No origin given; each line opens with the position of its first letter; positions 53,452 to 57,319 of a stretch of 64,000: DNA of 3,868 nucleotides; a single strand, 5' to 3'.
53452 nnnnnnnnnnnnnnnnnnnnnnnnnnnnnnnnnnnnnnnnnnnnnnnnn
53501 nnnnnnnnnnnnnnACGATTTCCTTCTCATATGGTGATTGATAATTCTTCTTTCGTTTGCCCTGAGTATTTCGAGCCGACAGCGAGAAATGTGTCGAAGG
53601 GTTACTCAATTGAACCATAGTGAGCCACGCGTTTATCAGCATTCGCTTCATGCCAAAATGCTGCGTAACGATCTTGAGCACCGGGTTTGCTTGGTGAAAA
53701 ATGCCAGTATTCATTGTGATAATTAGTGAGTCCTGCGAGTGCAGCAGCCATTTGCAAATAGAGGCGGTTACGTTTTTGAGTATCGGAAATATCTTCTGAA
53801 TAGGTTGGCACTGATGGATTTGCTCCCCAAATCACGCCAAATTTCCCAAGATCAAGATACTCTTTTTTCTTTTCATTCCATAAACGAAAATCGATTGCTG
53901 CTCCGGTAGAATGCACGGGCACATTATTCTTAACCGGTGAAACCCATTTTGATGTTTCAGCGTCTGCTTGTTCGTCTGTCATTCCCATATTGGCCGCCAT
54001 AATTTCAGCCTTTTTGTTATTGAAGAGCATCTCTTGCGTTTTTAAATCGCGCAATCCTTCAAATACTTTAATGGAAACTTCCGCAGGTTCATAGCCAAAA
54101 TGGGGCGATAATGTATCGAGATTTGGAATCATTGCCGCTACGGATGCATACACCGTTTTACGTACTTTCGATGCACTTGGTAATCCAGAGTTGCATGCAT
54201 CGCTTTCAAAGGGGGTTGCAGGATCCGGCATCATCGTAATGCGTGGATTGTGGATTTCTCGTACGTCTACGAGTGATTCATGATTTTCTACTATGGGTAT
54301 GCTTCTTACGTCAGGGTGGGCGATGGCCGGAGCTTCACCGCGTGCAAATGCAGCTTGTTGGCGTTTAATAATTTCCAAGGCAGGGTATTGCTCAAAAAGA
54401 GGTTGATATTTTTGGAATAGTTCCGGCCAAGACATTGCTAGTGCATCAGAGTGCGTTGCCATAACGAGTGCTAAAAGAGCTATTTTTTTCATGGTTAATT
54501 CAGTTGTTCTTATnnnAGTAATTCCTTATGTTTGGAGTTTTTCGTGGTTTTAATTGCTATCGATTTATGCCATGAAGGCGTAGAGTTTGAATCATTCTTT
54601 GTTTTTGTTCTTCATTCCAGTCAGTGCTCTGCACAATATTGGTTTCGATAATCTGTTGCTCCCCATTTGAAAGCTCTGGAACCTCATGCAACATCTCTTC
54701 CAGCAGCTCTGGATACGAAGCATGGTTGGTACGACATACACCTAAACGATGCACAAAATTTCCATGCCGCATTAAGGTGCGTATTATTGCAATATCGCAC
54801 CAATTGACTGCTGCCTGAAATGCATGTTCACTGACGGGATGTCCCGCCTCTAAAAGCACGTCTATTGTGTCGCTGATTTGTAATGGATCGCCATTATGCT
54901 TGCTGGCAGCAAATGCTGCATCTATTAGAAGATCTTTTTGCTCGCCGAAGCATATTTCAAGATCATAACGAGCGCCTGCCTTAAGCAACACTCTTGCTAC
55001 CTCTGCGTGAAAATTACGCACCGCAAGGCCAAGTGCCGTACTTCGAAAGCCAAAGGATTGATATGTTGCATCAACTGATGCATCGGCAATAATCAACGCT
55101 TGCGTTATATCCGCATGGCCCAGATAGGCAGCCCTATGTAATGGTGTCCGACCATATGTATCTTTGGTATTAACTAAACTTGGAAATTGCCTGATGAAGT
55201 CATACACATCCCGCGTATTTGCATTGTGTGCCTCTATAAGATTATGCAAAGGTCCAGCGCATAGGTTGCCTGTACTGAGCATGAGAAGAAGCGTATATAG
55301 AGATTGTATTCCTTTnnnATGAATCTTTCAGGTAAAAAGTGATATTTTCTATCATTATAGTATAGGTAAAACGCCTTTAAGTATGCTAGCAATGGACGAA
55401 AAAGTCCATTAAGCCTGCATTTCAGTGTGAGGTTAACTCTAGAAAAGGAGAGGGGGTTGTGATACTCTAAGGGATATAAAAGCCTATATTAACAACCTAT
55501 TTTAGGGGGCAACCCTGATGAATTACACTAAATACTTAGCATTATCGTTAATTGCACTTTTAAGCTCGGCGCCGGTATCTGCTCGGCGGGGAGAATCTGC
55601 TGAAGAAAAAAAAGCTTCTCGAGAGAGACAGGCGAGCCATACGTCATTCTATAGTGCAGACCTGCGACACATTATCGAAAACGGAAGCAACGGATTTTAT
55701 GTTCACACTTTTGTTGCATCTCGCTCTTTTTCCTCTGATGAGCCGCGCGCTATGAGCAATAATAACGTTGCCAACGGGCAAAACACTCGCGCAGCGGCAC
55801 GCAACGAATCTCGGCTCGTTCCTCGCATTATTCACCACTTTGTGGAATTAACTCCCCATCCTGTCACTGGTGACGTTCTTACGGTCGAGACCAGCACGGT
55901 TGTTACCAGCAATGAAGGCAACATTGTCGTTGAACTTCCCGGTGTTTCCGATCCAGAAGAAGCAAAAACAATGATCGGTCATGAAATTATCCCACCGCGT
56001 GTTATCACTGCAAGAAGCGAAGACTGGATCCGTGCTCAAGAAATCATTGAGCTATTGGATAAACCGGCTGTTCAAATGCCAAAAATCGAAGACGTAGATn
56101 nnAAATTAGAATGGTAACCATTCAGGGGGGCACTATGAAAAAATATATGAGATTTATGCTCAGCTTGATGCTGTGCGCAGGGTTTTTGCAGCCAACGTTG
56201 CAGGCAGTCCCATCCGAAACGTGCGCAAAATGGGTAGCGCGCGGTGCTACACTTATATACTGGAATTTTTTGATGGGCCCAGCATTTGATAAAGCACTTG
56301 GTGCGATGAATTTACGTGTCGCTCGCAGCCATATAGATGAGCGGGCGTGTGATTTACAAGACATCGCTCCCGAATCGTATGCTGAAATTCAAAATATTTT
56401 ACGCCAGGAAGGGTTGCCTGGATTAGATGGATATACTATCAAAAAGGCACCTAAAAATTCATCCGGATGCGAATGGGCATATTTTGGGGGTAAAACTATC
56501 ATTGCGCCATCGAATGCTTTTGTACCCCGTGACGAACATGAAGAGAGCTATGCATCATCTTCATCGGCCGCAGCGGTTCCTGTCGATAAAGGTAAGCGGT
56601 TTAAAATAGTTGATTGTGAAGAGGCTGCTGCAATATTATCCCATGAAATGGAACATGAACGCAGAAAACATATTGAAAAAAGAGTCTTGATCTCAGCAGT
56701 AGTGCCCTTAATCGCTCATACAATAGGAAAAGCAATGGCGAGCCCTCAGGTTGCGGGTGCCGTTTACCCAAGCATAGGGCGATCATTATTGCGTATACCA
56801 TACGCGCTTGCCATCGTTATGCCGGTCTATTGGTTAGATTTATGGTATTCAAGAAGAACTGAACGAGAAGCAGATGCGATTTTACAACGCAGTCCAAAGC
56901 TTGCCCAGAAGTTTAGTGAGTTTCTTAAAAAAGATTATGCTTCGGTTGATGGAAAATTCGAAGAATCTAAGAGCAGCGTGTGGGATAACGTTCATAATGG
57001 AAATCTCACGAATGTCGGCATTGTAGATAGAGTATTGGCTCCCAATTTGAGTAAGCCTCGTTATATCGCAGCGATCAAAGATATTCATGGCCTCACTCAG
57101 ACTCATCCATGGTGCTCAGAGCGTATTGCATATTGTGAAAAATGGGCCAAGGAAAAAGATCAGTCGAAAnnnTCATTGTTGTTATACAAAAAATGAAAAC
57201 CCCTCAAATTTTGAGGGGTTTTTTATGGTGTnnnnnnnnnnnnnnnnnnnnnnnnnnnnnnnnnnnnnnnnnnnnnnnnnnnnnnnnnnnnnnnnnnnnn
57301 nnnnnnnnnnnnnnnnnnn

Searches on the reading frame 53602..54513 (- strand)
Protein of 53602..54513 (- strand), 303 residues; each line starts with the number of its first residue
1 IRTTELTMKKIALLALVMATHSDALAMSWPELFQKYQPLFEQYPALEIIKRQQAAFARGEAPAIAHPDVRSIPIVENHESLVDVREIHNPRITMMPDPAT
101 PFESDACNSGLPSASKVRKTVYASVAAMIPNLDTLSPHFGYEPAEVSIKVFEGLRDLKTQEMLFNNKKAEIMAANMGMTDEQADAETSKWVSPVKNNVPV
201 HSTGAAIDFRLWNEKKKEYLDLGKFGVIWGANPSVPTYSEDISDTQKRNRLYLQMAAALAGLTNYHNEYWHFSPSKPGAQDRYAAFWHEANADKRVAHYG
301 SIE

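Call 80: search_protein_families(library=pfam, proteins=[window:53602-54513:-], max_evalue=0.001)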
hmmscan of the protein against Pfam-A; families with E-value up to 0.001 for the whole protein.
window:53602-54513:- (303 aa): 2 families
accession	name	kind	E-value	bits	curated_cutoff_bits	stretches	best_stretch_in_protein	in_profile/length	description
PF01427.22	Peptidase_M15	-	4.5e-10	40.1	27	1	196-286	107-196/199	D-ala-D-ala dipeptidase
PF02557.22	VanY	-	0.00082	19.6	25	0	144-273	22-128/132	D-alanyl-D-alanine carboxypeptidase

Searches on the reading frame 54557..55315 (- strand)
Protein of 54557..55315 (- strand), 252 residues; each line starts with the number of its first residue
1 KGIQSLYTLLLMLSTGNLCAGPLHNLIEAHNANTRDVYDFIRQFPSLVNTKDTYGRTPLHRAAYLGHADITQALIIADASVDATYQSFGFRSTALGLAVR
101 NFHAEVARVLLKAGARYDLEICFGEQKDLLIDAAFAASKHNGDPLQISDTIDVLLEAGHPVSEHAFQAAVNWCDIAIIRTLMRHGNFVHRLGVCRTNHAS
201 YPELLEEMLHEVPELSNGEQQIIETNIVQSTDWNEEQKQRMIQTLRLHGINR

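Call 80: search_protein_families(library=pfam, proteins=[window:54557-55315:-], max_evalue=0.001)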
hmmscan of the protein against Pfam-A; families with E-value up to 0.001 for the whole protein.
window:54557-55315:- (252 aa): 5 families
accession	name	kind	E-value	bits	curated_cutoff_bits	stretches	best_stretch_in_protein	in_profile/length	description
PF00023.36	Ank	-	3.3e-11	43.2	21.1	1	54-84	1-31/33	Ankyrin repeat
PF12796.13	Ank_2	-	1.4e-10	42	27.3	1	45-118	19-87/90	Ankyrin repeats (3 copies)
PF13606.12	Ank_3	-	2.4e-07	30.9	22.3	0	54-81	1-28/30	Ankyrin repeat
PF13857.12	Ank_5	-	3.5e-07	30.9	27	1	44-88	5-47/56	Ankyrin repeats (many copies)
PF13637.12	Ank_4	-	5.9e-07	30.1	22.7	0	43-75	18-50/50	Ankyrin repeats (many copies)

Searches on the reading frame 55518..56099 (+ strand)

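Call 80: search_protein_families(library=pfam, proteins=[window:55518-56099:+], max_evalue=0.001)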
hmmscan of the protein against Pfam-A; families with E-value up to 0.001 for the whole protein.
window:55518-56099:+ (194 aa): 1 family
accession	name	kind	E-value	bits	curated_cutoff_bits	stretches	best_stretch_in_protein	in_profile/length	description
PF21760.3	SecD_1st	-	1e-07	31.7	27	1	121-155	15-49/60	Protein translocase subunit SecDF, P1 domain, N-terminal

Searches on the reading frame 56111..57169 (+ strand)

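Call 80: search_protein_families(library=pfam, proteins=[window:56111-57169:+], max_evalue=0.001)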
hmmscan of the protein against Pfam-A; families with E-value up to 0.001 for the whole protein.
window:56111-57169:+ (353 aa): 1 family
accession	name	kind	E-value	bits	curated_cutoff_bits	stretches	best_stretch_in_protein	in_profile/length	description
PF01435.24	Peptidase_M48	-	5.9e-10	39.7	20.3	1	167-345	59-185/186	Peptidase family M48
